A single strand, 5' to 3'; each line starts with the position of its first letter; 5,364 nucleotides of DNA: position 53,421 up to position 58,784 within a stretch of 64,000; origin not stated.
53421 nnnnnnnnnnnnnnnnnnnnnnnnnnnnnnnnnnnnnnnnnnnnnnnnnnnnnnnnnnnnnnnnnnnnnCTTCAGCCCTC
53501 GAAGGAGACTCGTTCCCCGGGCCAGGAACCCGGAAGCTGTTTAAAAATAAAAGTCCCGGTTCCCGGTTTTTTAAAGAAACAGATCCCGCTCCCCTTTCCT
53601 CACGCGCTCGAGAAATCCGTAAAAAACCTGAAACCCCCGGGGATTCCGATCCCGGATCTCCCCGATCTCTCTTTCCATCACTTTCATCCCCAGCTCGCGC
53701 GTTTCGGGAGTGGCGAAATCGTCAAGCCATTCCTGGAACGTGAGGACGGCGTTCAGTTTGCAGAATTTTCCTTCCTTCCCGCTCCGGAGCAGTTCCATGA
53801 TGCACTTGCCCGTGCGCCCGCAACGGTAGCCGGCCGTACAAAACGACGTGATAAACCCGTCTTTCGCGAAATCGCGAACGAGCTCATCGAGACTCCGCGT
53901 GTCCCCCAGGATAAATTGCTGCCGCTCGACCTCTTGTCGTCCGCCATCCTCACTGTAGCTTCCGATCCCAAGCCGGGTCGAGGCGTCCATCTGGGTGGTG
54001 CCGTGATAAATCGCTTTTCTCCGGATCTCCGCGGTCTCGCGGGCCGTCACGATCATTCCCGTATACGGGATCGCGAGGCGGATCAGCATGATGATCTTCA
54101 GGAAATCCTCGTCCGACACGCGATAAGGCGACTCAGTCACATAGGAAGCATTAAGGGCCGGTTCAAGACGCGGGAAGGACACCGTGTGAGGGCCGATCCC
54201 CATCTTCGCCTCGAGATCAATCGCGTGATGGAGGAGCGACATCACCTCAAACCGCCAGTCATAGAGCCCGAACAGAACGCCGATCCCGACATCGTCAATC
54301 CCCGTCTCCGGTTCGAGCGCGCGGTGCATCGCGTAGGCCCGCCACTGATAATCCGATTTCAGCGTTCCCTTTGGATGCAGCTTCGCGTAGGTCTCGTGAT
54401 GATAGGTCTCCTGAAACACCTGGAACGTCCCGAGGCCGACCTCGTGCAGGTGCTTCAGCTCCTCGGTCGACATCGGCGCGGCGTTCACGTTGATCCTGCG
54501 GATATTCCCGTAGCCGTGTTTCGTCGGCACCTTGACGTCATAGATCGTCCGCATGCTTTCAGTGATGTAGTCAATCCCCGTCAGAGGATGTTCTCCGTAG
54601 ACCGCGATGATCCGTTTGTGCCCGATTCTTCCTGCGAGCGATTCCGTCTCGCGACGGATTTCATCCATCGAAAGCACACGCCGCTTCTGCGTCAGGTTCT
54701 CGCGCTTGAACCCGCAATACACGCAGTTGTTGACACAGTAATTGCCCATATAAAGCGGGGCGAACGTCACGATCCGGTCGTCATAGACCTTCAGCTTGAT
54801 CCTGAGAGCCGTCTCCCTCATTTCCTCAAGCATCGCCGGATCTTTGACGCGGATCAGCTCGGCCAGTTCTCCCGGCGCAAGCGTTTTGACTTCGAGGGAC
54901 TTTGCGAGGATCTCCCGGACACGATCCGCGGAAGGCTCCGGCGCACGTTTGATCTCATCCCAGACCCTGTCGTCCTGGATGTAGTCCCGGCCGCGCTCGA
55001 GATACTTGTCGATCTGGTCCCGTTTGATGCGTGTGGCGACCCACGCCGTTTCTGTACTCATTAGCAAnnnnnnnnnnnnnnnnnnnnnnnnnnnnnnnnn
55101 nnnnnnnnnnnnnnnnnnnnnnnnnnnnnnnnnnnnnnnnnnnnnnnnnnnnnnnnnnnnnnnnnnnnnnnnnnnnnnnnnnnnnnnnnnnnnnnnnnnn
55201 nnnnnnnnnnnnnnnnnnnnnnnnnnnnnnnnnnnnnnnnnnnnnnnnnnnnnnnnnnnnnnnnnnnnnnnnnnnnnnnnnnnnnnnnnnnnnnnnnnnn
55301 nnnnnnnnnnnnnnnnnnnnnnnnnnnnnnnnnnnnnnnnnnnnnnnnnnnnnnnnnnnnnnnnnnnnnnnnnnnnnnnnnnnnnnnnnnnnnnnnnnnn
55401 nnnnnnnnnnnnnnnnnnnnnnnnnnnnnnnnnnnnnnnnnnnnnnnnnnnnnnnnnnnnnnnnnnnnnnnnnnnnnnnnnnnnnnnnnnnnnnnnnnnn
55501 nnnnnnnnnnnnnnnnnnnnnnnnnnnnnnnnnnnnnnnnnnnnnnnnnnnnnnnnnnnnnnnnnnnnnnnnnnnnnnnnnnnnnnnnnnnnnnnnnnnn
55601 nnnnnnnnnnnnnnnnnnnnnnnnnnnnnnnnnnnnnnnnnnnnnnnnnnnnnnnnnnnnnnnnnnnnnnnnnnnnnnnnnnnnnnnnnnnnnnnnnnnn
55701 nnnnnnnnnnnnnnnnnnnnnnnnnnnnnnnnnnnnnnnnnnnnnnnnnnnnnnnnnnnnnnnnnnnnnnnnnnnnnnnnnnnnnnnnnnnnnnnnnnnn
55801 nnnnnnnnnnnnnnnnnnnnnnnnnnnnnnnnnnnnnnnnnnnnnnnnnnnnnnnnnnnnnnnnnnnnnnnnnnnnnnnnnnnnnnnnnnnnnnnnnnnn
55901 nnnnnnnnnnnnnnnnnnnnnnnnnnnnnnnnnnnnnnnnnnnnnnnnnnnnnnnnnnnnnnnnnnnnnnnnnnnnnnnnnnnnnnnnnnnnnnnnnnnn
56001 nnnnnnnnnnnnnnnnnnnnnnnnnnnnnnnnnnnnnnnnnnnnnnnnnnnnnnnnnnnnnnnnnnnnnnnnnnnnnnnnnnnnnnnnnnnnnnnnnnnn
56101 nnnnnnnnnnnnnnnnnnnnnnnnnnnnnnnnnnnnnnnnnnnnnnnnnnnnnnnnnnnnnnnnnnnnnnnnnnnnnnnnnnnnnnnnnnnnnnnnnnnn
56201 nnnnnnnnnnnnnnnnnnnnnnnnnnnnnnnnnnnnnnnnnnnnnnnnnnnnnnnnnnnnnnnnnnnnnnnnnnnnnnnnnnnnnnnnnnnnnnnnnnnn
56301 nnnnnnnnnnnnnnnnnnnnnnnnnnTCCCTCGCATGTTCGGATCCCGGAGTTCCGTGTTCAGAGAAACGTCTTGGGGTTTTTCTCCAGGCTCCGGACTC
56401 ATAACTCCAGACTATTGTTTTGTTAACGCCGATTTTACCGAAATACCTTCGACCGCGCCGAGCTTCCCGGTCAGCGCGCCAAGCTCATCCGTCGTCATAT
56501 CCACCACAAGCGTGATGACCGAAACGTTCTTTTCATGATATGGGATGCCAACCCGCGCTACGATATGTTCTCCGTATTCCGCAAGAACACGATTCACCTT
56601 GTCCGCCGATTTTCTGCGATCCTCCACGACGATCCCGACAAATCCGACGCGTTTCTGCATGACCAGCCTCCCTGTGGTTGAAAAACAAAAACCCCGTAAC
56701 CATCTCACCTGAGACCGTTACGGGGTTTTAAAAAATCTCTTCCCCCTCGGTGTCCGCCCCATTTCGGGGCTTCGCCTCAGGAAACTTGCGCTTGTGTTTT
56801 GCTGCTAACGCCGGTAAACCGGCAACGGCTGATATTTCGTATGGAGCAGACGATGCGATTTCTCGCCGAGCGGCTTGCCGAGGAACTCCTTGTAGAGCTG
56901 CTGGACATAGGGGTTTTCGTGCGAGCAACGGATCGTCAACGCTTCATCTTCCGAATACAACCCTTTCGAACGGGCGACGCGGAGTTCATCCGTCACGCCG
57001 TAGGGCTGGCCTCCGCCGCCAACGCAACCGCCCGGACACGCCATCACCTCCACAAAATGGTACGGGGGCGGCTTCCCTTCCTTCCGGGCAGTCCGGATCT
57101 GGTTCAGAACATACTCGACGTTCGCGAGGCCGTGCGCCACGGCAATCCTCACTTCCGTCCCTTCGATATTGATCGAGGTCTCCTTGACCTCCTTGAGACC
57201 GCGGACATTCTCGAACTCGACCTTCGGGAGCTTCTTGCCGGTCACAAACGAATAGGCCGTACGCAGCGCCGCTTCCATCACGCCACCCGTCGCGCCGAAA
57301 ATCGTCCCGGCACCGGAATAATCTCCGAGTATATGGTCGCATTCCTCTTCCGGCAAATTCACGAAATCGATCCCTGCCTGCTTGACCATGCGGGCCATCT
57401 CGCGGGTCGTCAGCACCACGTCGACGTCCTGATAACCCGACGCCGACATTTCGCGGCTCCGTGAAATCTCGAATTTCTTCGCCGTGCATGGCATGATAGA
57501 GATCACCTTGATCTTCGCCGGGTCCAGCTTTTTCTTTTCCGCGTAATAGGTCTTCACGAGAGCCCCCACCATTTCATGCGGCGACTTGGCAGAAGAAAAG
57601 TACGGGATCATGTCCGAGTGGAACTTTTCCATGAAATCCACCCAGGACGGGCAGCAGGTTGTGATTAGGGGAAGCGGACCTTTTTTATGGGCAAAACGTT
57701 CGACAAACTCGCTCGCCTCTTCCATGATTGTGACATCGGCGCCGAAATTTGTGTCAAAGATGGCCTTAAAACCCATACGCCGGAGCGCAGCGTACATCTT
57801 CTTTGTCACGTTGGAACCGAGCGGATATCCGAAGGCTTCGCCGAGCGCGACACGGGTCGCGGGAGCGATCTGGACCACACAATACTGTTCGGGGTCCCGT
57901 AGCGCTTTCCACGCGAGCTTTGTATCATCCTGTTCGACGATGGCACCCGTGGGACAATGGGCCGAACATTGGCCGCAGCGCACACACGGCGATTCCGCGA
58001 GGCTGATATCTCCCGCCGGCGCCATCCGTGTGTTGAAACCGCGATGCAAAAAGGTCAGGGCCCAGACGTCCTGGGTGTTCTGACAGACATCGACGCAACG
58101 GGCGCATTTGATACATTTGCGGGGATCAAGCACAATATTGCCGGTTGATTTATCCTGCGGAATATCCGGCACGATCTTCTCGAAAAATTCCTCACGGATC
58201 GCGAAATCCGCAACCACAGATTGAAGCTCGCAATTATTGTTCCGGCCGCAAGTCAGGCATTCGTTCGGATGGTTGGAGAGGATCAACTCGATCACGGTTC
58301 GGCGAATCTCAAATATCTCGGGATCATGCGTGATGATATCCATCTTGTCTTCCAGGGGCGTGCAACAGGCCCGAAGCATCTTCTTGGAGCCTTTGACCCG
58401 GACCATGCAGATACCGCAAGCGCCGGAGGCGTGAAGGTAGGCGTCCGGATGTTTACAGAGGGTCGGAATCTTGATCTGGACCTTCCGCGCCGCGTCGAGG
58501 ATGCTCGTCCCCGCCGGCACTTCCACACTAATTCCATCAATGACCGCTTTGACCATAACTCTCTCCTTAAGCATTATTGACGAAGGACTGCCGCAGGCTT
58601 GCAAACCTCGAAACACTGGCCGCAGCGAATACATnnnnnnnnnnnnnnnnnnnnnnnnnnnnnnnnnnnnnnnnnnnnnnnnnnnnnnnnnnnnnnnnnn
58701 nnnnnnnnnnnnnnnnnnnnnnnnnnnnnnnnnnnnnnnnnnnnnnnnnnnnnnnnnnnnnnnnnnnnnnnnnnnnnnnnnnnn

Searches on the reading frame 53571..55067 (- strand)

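Call 13: search_protein_families(library=ncbifam, proteins=[window:53571-55067:-], max_evalue=0.01)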
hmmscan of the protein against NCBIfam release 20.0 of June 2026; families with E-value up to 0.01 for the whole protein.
window:53571-55067:- (498 aa): 14 families
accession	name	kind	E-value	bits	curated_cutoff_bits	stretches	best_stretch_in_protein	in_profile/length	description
TIGR03955.1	rSAM_HydG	equivalog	5.8e-130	433.8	312.15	1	26-496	8-468/470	[FeFe] hydrogenase H-cluster radical SAM maturase HydG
TIGR02351.2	thiH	equivalog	2.1e-71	240.9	380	1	53-405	25-356/364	2-iminoacetate synthase ThiH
TIGR04158.1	rSAM_MIA_synth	equivalog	5e-23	81.5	400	1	92-392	51-346/368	3-methyl-2-indolic acid synthase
TIGR03910.1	pyrrolys_PylB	equivalog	1e-18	67.3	348.2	1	50-257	5-207/347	methylornithine synthase PylB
TIGR03956.1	rSAM_HydE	equivalog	1.8e-17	63.6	254.6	1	60-295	8-230/340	[FeFe] hydrogenase H-cluster radical SAM maturase HydE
TIGR03699.1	menaquin_MqnC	equivalog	2.8e-12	46.1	428.1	1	72-213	9-155/342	cyclic dehypoxanthinyl futalosine synthase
NF006277.0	PRK08445.1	equivalog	9.5e-11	41.1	576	1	70-212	8-155/348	dehypoxanthine futalosine cyclase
TIGR00423.1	TIGR00423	subfamily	9.1e-08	31.7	260.25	1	107-178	11-81/310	CofH family radical SAM protein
NF005609.0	PRK07360.1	equivalog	1.5e-07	30.5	426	1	49-207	7-155/374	7,8-didemethyl-8-hydroxy-5-deazariboflavin synthase subunit CofH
TIGR03551.1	F420_cofH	equivalog_domain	8.4e-07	28.1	374.1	1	78-215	14-155/345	5-amino-6-(D-ribitylamino)uracil--L-tyrosine 4-hydroxyphenyl transferase CofH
TIGR03700.1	mena_SCO4494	equivalog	6.5e-06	25.3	434.55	1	69-177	17-123/351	aminofutalosine synthase MqnE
TIGR03550.1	F420_cofG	equivalog_domain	9e-06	25.1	213.35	1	107-168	10-70/322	7,8-didemethyl-8-hydroxy-5-deazariboflavin synthase CofG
NF004884.0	PRK06245.1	equivalog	4.7e-05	22.4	209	1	98-172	9-83/340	7,8-didemethyl-8-hydroxy-5-deazariboflavin synthase subunit CofG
NF006687.0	PRK09234.1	equivalog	0.0097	14.1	1018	0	42-175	470-604/849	bifunctional FO biosynthesis protein CofGH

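Call 14: search_protein_families(library=pfam, proteins=[window:53571-55067:-], max_evalue=1)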
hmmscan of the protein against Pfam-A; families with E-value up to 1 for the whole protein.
window:53571-55067:- (498 aa): 3 families
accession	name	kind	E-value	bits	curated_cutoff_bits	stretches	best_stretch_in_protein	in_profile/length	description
PF04055.27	Radical_SAM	-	2.9e-13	50.8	29.5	1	107-236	3-126/166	Radical SAM superfamily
PF06968.18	BATS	-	6.7e-13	49.1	22.2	1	297-405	1-87/88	Biotin and Thiamin Synthesis associated domain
PF22390.1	LntA_helical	-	0.067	13.8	26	0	128-187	53-112/133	LntA, four-helical up-and-down bundle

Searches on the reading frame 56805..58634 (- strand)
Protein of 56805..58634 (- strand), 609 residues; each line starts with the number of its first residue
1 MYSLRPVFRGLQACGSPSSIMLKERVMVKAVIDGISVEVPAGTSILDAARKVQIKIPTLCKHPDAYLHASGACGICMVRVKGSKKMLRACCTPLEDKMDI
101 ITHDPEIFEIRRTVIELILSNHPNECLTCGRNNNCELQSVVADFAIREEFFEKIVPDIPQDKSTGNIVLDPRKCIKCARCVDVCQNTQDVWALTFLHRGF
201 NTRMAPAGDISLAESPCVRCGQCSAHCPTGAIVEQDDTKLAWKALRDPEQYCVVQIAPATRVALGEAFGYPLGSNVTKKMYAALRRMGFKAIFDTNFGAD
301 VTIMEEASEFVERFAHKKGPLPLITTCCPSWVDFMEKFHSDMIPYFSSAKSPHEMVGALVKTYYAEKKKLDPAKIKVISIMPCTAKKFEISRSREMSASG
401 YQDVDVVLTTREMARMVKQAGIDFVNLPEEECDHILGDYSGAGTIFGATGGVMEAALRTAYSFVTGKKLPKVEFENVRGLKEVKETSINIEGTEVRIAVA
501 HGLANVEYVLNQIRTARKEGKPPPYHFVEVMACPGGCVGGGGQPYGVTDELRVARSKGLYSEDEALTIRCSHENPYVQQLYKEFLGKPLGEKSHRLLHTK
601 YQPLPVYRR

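Call 71: search_protein_families(library=pfam, proteins=[window:56805-58634:-], max_evalue=0.001)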
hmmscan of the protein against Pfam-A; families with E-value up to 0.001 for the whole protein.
window:56805-58634:- (609 aa): 10 families
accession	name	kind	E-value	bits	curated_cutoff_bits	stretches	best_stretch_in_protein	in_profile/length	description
PF02906.19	Fe_hyd_lg_C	-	2.4e-94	316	22.1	1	251-541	2-245/245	Iron only hydrogenase large subunit, C-terminal domain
PF02256.22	Fe_hyd_SSU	-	8.1e-25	87.1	24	1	549-603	1-55/56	Iron hydrogenase small subunit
PF13510.11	Fer2_4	-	2.1e-18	66.6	22.8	1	27-103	3-80/82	2Fe-2S iron-sulfur cluster binding domain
PF10588.14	NADH-G_4Fe-4S_3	-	1e-15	57.4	27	1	111-148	1-38/40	NADH-ubiquinone oxidoreductase-G iron-sulfur binding region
PF00111.32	Fer2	-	1.4e-08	35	21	1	34-93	7-75/77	2Fe-2S iron-sulfur cluster binding domain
PF13237.11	Fer4_10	-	2.6e-07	30.9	25.5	0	167-185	2-21/53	4Fe-4S dicluster domain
PF12838.12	Fer4_7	-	6.8e-07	30.1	27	1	173-231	1-52/52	4Fe-4S dicluster domain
PF00037.32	Fer4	-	9.2e-06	25.7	21.1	1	217-232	8-23/24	4Fe-4S binding domain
PF13187.11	Fer4_9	-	0.00017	22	27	1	173-232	1-52/52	4Fe-4S dicluster domain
PF14697.11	Fer4_21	-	0.00019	21.9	35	1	169-232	3-57/59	4Fe-4S dicluster domain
